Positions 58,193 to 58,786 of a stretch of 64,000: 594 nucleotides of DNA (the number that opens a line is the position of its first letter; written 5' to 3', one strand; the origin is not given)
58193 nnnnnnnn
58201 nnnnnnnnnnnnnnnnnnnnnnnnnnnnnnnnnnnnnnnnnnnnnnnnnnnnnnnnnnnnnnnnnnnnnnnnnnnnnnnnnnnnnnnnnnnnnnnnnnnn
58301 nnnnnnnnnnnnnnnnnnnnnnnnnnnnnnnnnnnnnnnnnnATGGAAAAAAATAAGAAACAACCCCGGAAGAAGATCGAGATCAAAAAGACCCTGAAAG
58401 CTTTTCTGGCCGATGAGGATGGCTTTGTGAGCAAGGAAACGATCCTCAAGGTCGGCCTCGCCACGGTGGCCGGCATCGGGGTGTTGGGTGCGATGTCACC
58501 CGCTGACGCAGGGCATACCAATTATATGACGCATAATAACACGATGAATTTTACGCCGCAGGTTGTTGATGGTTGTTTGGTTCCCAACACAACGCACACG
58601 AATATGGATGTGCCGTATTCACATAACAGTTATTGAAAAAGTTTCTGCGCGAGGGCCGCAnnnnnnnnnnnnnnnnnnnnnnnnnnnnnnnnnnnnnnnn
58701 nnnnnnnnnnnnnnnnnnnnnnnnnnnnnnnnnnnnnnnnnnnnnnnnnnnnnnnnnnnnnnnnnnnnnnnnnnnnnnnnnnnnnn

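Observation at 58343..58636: Candidate precursor peptide with H-T-N / H-N-N / H-T-N / H-N-S repeats overlapping the first rSAM gene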

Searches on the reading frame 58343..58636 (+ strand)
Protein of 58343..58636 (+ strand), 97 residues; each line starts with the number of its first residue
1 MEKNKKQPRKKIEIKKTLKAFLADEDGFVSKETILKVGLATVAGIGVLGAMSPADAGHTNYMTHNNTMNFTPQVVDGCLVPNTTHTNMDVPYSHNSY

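Call 3: search_protein_families(library=ncbifam, proteins=[window:58343-58636:+], max_evalue=0.01)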
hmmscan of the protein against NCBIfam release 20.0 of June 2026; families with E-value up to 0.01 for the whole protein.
window:58343-58636:+ (97 aa): 1 family
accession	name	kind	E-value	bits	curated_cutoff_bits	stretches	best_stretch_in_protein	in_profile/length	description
NF038309.1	HisXaaSer_A3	equivalog_domain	2.1e-05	24.2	65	1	13-66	4-55/81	His-Xaa-Ser repeat protein HxsA3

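Call 4: search_protein_families(library=pfam, proteins=[window:58343-58636:+], max_evalue=0.01)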
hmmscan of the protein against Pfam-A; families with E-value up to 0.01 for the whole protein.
window:58343-58636:+ (97 aa): 0 families

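Call 12: find_homologous_proteins(query=window:58343-58633:+, max_evalue=0.01)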
Query window:58343-58633:+ (97 aa): 26 proteins with E <= 0.01 among 26 candidates.
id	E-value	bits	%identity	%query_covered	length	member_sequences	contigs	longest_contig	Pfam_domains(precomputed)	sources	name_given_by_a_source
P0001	6.6e-56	204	96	100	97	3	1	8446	-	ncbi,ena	-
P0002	5.2e-43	163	80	100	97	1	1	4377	-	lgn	-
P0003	4.3e-27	112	63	100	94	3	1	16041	-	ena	-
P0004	7.1e-27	111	65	99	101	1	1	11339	-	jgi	jgi:hypothetical protein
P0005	7.8e-24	102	62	98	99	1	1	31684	-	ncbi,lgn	-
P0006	4.7e-22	96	54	100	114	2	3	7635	-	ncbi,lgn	ncbi:MAG: hypothetical protein WCI27_06865 [Candidatus Omnitrophota bacterium]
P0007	5.2e-20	89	53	100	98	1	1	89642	-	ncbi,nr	ncbi:MAG: hypothetical protein HQL16_03760 [Candidatus Omnitrophica bacterium]|nr:hypothetical prote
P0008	1.2e-19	88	53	100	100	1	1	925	-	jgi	-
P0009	1.6e-19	88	54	100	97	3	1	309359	-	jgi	jgi:hypothetical protein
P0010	6.8e-18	83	49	100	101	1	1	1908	-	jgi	jgi:hypothetical protein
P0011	1.8e-17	81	53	97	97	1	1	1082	-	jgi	jgi:hypothetical protein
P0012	2.0e-17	81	77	49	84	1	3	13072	-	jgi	jgi:hypothetical protein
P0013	9.3e-17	79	50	87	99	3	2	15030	-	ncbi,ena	-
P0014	9.2e-16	76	48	100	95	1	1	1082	-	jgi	jgi:hypothetical protein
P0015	2.6e-14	71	50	75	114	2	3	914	-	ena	-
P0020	5.7e-13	67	68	58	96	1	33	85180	-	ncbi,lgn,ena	-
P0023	2.1e-10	59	48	87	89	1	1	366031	-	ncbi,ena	-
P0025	5.9e-8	51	73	27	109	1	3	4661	-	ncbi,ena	-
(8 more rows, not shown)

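Call 13: search_protein_families(library=padloc, proteins=[window:58343-58636:+], max_evalue=0.01)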
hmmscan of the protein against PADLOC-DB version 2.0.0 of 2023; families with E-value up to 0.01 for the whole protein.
window:58343-58636:+ (97 aa): 0 families

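Call 15: search_protein_families(library=ncbifam, alignment_id=A1, max_evalue=0.01)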
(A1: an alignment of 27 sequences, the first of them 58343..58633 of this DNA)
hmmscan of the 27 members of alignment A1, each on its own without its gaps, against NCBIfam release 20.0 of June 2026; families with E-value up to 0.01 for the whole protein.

A. member 1, window:58343-58633:+ (97 aa): 1 family
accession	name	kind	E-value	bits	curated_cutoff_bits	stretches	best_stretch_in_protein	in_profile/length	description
NF038309.1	HisXaaSer_A3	equivalog_domain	2.1e-05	24.2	65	1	13-66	4-55/81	His-Xaa-Ser repeat protein HxsA3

B. families by the number of members that match (of 27 scanned): 2 families
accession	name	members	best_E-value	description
NF038309.1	HisXaaSer_A3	25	1.4e-13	His-Xaa-Ser repeat protein HxsA3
NF040520.1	Ig_like_BLP2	1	0.0013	Ig-like repeat protein Blp2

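Call 16: find_encoding_contigs(protein=P0009, flank=10000, max_places=2)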
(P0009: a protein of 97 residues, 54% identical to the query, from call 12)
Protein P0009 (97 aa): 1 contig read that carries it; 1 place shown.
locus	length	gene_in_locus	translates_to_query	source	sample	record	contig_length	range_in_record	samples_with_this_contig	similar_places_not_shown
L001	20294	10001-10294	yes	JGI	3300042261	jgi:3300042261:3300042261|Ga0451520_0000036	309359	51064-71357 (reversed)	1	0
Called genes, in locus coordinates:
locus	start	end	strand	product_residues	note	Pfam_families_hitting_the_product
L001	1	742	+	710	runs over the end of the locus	PF08269:dCache_2, PF17200:sCache_2, PF17201:Cache_3-Cache_2, PF02743:dCache_1 (faint), PF17200:sCache_2, PF17201:Cache_3-Cache_2, PF00512:HisKA (faint), PF02518:HATPase_c, +1 more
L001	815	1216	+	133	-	PF02082:Rrf2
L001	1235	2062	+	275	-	PF00037:Fer4 (weak), PF12837:Fer4_6 (weak), PF13237:Fer4_10 (faint), PF14697:Fer4_21 (weak), PF25160:LdpA_Fe-S-bd (faint), PF12838:Fer4_7 (weak), PF13187:Fer4_9 (weak), PF27217:AF_0155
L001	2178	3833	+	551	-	PF03063:Prismane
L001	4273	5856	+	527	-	-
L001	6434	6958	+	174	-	PF00072:Response_reg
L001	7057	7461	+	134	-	PF27806:HxsD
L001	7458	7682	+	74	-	-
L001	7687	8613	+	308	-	PF04055:Radical_SAM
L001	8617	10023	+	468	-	PF13353:Fer4_12 (weak), PF04055:Radical_SAM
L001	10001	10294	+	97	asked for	-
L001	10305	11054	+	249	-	-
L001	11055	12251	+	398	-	PF04101:Glyco_tran_28_C (weak)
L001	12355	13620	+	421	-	PF02310:B12-binding, PF04055:Radical_SAM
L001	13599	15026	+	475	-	PF04055:Radical_SAM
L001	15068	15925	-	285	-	-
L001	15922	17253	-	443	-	PF04055:Radical_SAM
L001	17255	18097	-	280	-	-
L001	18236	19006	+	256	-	PF10096:DUF2334 (weak)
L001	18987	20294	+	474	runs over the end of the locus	PF04055:Radical_SAM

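Call 17: find_encoding_contigs(protein=P0023, flank=10000, max_places=2)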
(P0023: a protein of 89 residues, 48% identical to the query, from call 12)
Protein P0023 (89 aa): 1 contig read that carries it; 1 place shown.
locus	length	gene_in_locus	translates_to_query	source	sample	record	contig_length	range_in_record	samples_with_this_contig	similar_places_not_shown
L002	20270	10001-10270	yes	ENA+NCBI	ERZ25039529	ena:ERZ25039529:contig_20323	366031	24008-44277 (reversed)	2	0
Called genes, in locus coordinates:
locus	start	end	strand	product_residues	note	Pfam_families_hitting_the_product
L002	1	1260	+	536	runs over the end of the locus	-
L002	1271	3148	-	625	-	-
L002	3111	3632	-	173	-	-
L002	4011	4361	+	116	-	-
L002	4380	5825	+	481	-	PF00224:PK, PF02887:PK_C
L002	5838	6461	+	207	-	-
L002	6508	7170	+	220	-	-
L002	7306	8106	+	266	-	PF13641:Glyco_tranf_2_3 (weak), PF00535:Glycos_transf_2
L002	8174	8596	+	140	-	PF27806:HxsD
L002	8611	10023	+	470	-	PF13353:Fer4_12, PF04055:Radical_SAM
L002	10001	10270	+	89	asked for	-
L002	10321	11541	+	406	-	-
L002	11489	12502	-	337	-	PF04055:Radical_SAM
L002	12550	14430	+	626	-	PF04055:Radical_SAM, PF13353:Fer4_12 (faint), PF04055:Radical_SAM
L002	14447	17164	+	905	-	PF04101:Glyco_tran_28_C, PF00534:Glycos_transf_1, PF13692:Glyco_trans_1_4, PF04055:Radical_SAM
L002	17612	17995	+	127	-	-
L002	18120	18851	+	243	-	-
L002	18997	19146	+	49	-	-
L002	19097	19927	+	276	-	PF04055:Radical_SAM (weak), PF13186:SPASM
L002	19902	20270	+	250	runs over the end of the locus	PF04055:Radical_SAM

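Call 20: find_encoding_contigs(protein=P0007, flank=10000, max_places=1)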
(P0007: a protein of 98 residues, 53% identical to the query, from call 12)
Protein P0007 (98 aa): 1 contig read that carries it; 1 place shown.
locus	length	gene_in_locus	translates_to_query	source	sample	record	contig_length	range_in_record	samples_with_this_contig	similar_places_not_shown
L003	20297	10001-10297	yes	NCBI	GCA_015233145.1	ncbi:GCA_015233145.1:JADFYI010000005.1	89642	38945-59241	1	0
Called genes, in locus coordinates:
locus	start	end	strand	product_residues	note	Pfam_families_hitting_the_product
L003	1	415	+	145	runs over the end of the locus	PF01502:PRA-CH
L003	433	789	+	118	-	PF00072:Response_reg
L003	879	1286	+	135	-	PF02082:Rrf2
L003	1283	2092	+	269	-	PF00037:Fer4 (faint), PF12837:Fer4_6 (weak), PF12838:Fer4_7 (faint), PF13237:Fer4_10 (weak), PF14697:Fer4_21 (faint), PF13187:Fer4_9 (weak), PF27217:AF_0155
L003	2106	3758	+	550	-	PF03063:Prismane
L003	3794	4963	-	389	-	PF19238:Radical_SAM_2 (faint), PF04055:Radical_SAM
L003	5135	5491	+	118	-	-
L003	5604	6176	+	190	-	PF12728:HTH_17, PF00072:Response_reg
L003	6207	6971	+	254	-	PF01522:Polysacc_deac_1 (weak), PF10096:DUF2334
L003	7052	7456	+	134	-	PF27806:HxsD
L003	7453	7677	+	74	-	-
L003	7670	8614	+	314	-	PF04055:Radical_SAM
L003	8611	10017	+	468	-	PF13353:Fer4_12, PF04055:Radical_SAM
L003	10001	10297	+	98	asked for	-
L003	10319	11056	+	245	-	-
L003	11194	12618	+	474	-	PF13472:Lipase_GDSL_2, PF25063:ARM_TT21_C, PF12895:ANAPC3, PF14559:TPR_19, PF13431:TPR_17, PF13432:TPR_16 (weak), PF13424:TPR_12, PF14559:TPR_19, +13 more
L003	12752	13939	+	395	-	PF04055:Radical_SAM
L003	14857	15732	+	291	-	-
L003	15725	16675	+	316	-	PF04055:Radical_SAM, PF13186:SPASM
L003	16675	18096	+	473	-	PF13537:GATase_7 (weak), PF00733:Asn_synthase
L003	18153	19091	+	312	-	PF02558:ApbA, PF08546:ApbA_C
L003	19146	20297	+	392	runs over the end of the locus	PF00501:AMP-binding (weak)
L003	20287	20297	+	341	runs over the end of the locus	PF04055:Radical_SAM, PF13353:Fer4_12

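Call 21: find_encoding_contigs(protein=P0020, flank=10000, max_places=1)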
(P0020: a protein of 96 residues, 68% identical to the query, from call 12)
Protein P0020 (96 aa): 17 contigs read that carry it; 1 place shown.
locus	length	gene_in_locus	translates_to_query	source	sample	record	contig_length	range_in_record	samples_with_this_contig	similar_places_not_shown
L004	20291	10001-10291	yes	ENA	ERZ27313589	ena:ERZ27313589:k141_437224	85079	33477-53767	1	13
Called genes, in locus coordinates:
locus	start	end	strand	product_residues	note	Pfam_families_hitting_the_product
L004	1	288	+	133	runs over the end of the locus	PF02082:Rrf2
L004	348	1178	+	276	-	PF00037:Fer4 (weak), PF12837:Fer4_6 (weak), PF12838:Fer4_7 (faint), PF13237:Fer4_10 (weak), PF14697:Fer4_21 (weak), PF13187:Fer4_9 (weak), PF27217:AF_0155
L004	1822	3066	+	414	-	PF01136:Peptidase_U32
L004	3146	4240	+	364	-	PF01370:Epimerase, PF04321:RmlD_sub_bind (weak), PF16363:GDP_Man_Dehyd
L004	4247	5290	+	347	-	PF01370:Epimerase, PF16363:GDP_Man_Dehyd (faint), PF01370:Epimerase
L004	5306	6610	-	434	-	PF01943:Polysacc_synt, PF13440:Polysacc_synt_3 (weak)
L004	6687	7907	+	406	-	PF00232:Glyco_hydro_1, PF00331:Glyco_hydro_10 (faint), PF00232:Glyco_hydro_1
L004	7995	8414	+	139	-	PF27806:HxsD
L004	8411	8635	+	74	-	-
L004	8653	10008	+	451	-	PF13353:Fer4_12 (weak)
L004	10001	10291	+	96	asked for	-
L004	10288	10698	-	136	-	-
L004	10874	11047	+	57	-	-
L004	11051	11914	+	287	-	PF01842:ACT (weak), PF00551:Formyl_trans_N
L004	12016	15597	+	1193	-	PF01855:POR_N, PF17147:PFOR_II, PF01558:POR, PF10371:EKR, PF12838:Fer4_7, PF13237:Fer4_10, PF13484:Fer4_16, PF02775:TPP_enzyme_C, +7 more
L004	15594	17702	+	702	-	PF02629:CoA_binding, PF13380:CoA_binding_2, PF13607:Succ_CoA_lig, PF19045:Ligase_CoA_2, PF13549:ATP-grasp_5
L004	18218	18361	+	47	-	-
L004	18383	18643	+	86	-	PF13711:DUF4160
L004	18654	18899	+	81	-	PF10387:DUF2442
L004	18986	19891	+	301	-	PF01145:Band_7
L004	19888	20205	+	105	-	PF07238:PilZ (weak)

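Call 22: find_encoding_contigs(protein=P0005, flank=10000, max_places=1)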
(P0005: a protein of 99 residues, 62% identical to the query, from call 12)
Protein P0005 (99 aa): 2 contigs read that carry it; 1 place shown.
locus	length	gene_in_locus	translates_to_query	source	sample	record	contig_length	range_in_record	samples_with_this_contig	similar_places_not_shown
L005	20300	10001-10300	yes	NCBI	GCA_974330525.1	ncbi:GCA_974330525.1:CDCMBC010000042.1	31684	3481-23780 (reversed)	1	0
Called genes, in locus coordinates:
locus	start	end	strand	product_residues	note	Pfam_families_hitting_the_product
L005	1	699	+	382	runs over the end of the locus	PF13439:Glyco_transf_4, PF13579:Glyco_trans_4_4, PF00534:Glycos_transf_1, PF13692:Glyco_trans_1_4, PF13524:Glyco_trans_1_2 (weak)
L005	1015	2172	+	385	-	PF13439:Glyco_transf_4, PF13477:Glyco_trans_4_2, PF13579:Glyco_trans_4_4, PF20706:GT4-conflict, PF00534:Glycos_transf_1, PF13692:Glyco_trans_1_4, PF13524:Glyco_trans_1_2 (weak)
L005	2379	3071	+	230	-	PF08889:WbqC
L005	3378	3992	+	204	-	PF02585:PIG-L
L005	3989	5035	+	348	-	PF01041:DegT_DnrJ_EryC1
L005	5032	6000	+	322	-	PF00106:adh_short (weak), PF01073:3Beta_HSD, PF01370:Epimerase, PF02719:Polysacc_synt_2, PF04321:RmlD_sub_bind, PF07993:NAD_binding_4 (weak), PF13460:NAD_binding_10, PF16363:GDP_Man_Dehyd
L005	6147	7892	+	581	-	PF00749:tRNA-synt_1c, PF03950:tRNA-synt_1c_C, PF20974:tRNA-synt_1c_C2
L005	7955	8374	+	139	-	PF27806:HxsD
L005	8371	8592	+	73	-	-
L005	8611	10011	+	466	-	PF13353:Fer4_12 (weak), PF04055:Radical_SAM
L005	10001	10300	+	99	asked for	-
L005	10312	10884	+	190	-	-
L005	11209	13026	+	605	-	-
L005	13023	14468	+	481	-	PF04055:Radical_SAM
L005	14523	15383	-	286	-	-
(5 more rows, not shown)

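Call 23: find_encoding_contigs(protein=P0025, flank=10000, max_places=1)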
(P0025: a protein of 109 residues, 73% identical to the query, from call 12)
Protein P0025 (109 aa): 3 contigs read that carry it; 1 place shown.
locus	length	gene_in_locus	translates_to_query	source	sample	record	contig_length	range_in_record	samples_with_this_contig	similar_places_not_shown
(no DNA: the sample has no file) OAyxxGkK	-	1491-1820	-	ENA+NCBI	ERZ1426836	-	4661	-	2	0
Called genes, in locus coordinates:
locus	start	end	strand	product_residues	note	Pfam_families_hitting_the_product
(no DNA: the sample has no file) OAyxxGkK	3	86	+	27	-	?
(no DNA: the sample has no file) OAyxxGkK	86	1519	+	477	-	PF13353:Fer4_12 (weak), PF04055:Radical_SAM, PF13186:SPASM (faint)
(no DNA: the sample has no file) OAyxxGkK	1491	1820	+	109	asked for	-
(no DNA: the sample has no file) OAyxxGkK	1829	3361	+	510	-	-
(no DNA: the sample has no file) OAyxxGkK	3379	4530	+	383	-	-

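Call 24: find_homologous_proteins(query=A1, max_evalue=0.001)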
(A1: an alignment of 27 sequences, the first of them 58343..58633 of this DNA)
Query A1 (27 sequences) (97 aa, profile of the alignment): 246 proteins with E <= 0.001 among 8000 candidates; the best 120 are listed.
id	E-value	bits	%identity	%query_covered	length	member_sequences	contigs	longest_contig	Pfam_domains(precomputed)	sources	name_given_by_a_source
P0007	5.3e-35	138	53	100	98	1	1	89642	-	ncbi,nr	ncbi:MAG: hypothetical protein HQL16_03760 [Candidatus Omnitrophica bacterium]|nr:hypothetical prote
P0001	7.4e-35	137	96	100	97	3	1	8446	-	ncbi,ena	-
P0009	6.7e-34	134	54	100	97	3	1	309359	-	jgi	jgi:hypothetical protein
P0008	1.2e-33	133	53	100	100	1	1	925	-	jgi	-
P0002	1.3e-33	133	80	100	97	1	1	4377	-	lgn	-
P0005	2.1e-32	129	62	98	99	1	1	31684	-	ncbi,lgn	-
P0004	4.7e-32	128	65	99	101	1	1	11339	-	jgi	jgi:hypothetical protein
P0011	3.3e-31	125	53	97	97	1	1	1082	-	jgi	jgi:hypothetical protein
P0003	5.0e-31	125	63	100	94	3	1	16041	-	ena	-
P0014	4.8e-30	122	48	100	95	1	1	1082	-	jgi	jgi:hypothetical protein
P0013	6.2e-30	121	50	87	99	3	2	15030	-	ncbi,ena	-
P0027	7.3e-30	121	52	100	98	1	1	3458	-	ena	-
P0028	2.9e-29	119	51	98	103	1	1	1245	-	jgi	jgi:hypothetical protein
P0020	3.4e-29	119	68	58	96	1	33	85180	-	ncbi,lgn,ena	-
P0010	1.5e-28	117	49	100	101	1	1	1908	-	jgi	jgi:hypothetical protein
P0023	3.4e-24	103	48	87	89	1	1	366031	-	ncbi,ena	-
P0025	4.6e-21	93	73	27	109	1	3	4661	-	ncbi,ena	-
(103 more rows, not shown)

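Call 28: search_protein_families(library=ncbifam, proteins=[L001:7687-8613:+, L003:7670-8614:+, L004:8653-10008:+, L002:8611-10023:+, L001:7057-7461:+, L001:7458-7682:+, L004:7995-8414:+], max_evalue=1e-8)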
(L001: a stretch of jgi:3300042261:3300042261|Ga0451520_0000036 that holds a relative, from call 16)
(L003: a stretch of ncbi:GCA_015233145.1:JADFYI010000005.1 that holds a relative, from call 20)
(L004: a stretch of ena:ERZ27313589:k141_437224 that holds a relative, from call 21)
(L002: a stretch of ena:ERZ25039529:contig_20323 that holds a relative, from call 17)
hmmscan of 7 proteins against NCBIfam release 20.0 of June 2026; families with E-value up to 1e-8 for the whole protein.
L001:7687-8613:+ (308 aa): 30 families (the best 25 are shown)
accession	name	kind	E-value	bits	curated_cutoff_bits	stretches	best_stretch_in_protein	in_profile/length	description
NF038332.1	rSAM_rare_HxsC4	exception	3.1e-48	164.7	500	1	9-306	13-335/335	radical SAM protein HxsC4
TIGR03977.1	rSAM_pair_HxsC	equivalog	3.2e-26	91.9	267.9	1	13-237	28-254/292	His-Xaa-Ser system radical SAM maturase HxsC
TIGR04053.2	TIGR04053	equivalog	2.6e-23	82.9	395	1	19-226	17-221/366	TIGR04053 family radical SAM/SPASM domain-containing protein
NF045574.1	sacti_mat_StsB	exception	7e-21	74.6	625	1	13-192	99-273/466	StsB family radical SAM/SPASM domain sactipeptide maturase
TIGR04545.1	rSAM_ahbD_hemeb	equivalog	9.6e-21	74.6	500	1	13-192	3-179/339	heme b synthase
TIGR02109.1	PQQ_syn_pqqE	equivalog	2.3e-20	72.9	381.35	1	16-208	13-202/358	pyrroloquinoline quinone biosynthesis protein PqqE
TIGR02668.1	moaA_archaeal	equivalog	1.2e-19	70.4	325.25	1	9-200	9-198/303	GTP 3',8-cyclase MoaA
TIGR04055.1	rSAM_NirJ2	equivalog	4.7e-19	69.1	500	1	19-196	9-182/326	putative heme d1 biosynthesis radical SAM protein NirJ2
TIGR04466.1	rSAM_BlsE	equivalog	2.9e-18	66.4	400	1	16-188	9-175/327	cytosylglucuronate decarboxylase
NF045646.2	rSAM_Se_TrsS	equivalog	7e-17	61.1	490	1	14-178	90-254/441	radical SAM (seleno)protein TrsS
TIGR02666.1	moaA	equivalog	1.7e-16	60.1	284.05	1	11-191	11-193/336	GTP 3',8-cyclase MoaA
NF001199.0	PRK00164.2-1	equivalog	3.4e-16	59.3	231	1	9-173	11-173/308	GTP 3',8-cyclase MoaA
TIGR04054.1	rSAM_NirJ1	equivalog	1e-15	57.2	650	1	13-197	39-219/387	putative heme d1 biosynthesis radical SAM protein NirJ1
TIGR04251.1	SCM_rSAM_ScmF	equivalog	1.8e-15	57.2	400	1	10-194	4-188/353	SynChlorMet cassette radical SAM/SPASM protein ScmF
TIGR04347.1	pseudo_SAM_Halo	equivalog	1.9e-15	57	525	1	17-189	45-213/390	TIGR04347 family pseudo-SAM/SPASM protein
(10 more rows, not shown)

L003:7670-8614:+ (314 aa): 27 families (the best 25 are shown)
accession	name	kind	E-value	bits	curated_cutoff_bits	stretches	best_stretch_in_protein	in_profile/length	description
NF038332.1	rSAM_rare_HxsC4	exception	1.6e-51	175.4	500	1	13-226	13-228/335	radical SAM protein HxsC4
TIGR03977.1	rSAM_pair_HxsC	equivalog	2e-27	95.9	267.9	1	5-244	16-257/292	His-Xaa-Ser system radical SAM maturase HxsC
TIGR04053.2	TIGR04053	equivalog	4.5e-21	75.5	395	1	23-218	17-212/366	TIGR04053 family radical SAM/SPASM domain-containing protein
TIGR04545.1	rSAM_ahbD_hemeb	equivalog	6.7e-20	71.8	500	1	17-199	3-182/339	heme b synthase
TIGR02668.1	moaA_archaeal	equivalog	9.5e-18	64.2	325.25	1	16-203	12-197/303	GTP 3',8-cyclase MoaA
TIGR04055.1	rSAM_NirJ2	equivalog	5e-17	62.4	500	1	23-200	9-182/326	putative heme d1 biosynthesis radical SAM protein NirJ2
TIGR04251.1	SCM_rSAM_ScmF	equivalog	3.2e-16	59.7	400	1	16-204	6-194/353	SynChlorMet cassette radical SAM/SPASM protein ScmF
NF045574.1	sacti_mat_StsB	exception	4.8e-16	58.7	625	1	21-191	103-268/466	StsB family radical SAM/SPASM domain sactipeptide maturase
NF045646.2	rSAM_Se_TrsS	equivalog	1e-15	57.3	490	1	17-178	89-250/441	radical SAM (seleno)protein TrsS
NF045702.1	rSAM_GDGT_ether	equivalog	3.7e-15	55.5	450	1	17-177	89-251/486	tetraether lipid synthase Tes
TIGR04466.1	rSAM_BlsE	equivalog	6e-15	55.5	400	1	18-192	7-175/327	cytosylglucuronate decarboxylase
TIGR04054.1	rSAM_NirJ1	equivalog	1.3e-14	53.7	650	1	16-191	38-209/387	putative heme d1 biosynthesis radical SAM protein NirJ1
TIGR04546.1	rSAM_ahbC_deAc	equivalog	1.9e-14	53.3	650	1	20-194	45-215/390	12,18-didecarboxysiroheme deacetylase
TIGR04051.1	rSAM_NirJ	equivalog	2.3e-14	53.1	515.45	1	23-198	11-182/354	heme d1 biosynthesis radical SAM protein NirJ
TIGR02109.1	PQQ_syn_pqqE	equivalog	3.1e-14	52.7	381.35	1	20-212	13-202/358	pyrroloquinoline quinone biosynthesis protein PqqE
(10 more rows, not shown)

L004:8653-10008:+ (451 aa): 4 families
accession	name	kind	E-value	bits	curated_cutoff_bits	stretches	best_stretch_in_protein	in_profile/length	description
TIGR03978.1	rSAM_paired_1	equivalog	5.9e-70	236.3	370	1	9-445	1-466/466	His-Xaa-Ser system radical SAM maturase HxsB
NF047865.1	rSAM_PapB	equivalog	7.5e-11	41.8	340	1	98-261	24-193/330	PapB family radical SAM/SPASM ranthipeptide maturase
TIGR04064.1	rSAM_nif11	equivalog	1.7e-10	40.2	518.7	1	98-201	99-205/459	nif11-like peptide radical SAM maturase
TIGR04163.1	rSAM_cobopep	equivalog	8.2e-09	34.7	375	0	104-385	91-373/428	peptide-modifying radical SAM enzyme CbpB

L002:8611-10023:+ (470 aa): 44 families (the best 25 are shown)
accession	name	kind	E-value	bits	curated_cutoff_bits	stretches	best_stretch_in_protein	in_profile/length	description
TIGR03978.1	rSAM_paired_1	equivalog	2e-109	366.5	370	1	10-459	2-466/466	His-Xaa-Ser system radical SAM maturase HxsB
NF047865.1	rSAM_PapB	equivalog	4.6e-34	118.1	340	1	92-374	8-281/330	PapB family radical SAM/SPASM ranthipeptide maturase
TIGR04064.1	rSAM_nif11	equivalog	1.8e-33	116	518.7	1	91-233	82-229/459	nif11-like peptide radical SAM maturase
TIGR03974.1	rSAM_six_Cys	equivalog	4.7e-32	111.4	425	1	54-377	67-384/451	thioether cross-link-forming SCIFF peptide maturase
TIGR04068.1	rSAM_ocin_clost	equivalog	3.9e-30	105.1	500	1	77-232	74-236/462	Cys-rich peptide radical SAM maturase CcpM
NF040492.1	not_ScfB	exception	1.6e-25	89.9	855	1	93-382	101-388/450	ScfB-related radical SAM/SPASM orphan maturase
TIGR03906.1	quino_hemo_SAM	equivalog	2.5e-25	89.1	453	1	92-228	99-241/467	quinohemoprotein amine dehydrogenase maturation protein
TIGR03942.1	sulfatase_rSAM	equivalog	5.6e-23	81.6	349.45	1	91-383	5-293/363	anaerobic sulfatase maturase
NF035951.1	rSAM_RumMC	equivalog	8.5e-23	80.8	720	1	87-235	112-266/510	RumMC family radical SAM sactipeptide maturase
NF038107.1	rSAM_NF038107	equivalog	7.8e-22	77.6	600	1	53-230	51-235/444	Cys-every-fifth radical SAM/SPASM peptide maturase CefB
NF041298.1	rSAM_mat_DynA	equivalog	1.9e-21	76.5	450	1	94-382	8-292/356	dynobactin maturation radical SAM/SPASM protein DynA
TIGR04083.1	rSAM_pep_methan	hypoth_equivalog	2.4e-21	76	300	1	92-261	5-168/376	TIGR04083 family peptide-modifying radical SAM enzyme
TIGR04463.1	rSAM_vs_C_rich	equivalog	2.9e-21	75.8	525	1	23-261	14-260/438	TIGR04463 family radical SAM/SPASM RiPP maturase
TIGR04163.1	rSAM_cobopep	equivalog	2.9e-21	75.7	375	1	93-383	70-357/428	peptide-modifying radical SAM enzyme CbpB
TIGR04280.1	geopep_mat_rSAM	hypoth_equivalog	1.1e-20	74.1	400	1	81-229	78-231/428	geopeptide radical SAM maturase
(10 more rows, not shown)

L001:7057-7461:+ (134 aa): 0 families

L001:7458-7682:+ (74 aa): 0 families

L004:7995-8414:+ (139 aa): 0 families
